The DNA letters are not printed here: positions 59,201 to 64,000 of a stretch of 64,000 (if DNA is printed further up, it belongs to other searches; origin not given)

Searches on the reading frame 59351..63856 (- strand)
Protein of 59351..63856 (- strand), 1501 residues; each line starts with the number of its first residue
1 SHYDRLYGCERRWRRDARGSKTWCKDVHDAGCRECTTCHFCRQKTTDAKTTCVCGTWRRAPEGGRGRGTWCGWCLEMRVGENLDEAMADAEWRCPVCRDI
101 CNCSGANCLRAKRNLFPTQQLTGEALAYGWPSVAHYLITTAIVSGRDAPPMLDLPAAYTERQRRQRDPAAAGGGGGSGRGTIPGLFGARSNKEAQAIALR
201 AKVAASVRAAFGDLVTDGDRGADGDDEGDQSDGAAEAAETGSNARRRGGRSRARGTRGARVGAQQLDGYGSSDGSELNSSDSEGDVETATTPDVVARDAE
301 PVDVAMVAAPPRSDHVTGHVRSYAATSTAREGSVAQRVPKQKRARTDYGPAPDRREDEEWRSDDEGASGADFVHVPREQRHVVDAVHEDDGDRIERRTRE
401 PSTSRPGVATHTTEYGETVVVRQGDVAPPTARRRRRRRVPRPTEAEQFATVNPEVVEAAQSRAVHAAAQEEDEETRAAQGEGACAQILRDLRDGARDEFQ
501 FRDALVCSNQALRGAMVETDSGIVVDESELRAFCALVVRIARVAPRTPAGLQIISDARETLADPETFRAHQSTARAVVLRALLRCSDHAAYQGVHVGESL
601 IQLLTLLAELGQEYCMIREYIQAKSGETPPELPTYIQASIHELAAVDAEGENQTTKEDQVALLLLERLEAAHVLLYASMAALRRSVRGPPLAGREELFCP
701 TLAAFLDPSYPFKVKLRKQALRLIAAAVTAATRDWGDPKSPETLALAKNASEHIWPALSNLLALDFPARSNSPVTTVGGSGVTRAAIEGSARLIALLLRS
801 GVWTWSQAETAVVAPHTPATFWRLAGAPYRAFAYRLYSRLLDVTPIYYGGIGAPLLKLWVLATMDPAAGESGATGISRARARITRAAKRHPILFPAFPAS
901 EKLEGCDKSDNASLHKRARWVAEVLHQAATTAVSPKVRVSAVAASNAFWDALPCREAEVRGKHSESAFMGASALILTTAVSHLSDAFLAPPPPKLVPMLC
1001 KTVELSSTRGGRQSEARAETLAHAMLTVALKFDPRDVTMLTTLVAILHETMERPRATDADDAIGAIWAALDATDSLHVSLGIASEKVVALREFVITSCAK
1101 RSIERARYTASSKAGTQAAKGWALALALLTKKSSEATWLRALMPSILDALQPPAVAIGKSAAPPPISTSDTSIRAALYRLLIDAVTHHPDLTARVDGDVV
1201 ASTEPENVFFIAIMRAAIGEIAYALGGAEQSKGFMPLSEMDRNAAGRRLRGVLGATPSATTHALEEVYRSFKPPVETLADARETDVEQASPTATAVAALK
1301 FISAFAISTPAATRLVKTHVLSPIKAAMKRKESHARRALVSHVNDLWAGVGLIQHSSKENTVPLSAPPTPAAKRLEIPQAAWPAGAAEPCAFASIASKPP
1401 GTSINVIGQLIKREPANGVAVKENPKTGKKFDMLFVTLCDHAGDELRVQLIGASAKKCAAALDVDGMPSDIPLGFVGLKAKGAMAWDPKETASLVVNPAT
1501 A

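Call 10: search_protein_families(library=pfam, proteins=[window:59351-63856:-], max_evalue=0.001)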
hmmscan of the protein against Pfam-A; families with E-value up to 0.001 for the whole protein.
window:59351-63856:- (1501 aa): 1 family
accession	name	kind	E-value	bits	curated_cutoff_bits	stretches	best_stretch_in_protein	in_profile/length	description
PF10497.14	zf-4CXXC_R1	-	7.7e-27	93.8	22.7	1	33-137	4-99/99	Zinc-finger domain of monoamine-oxidase A repressor R1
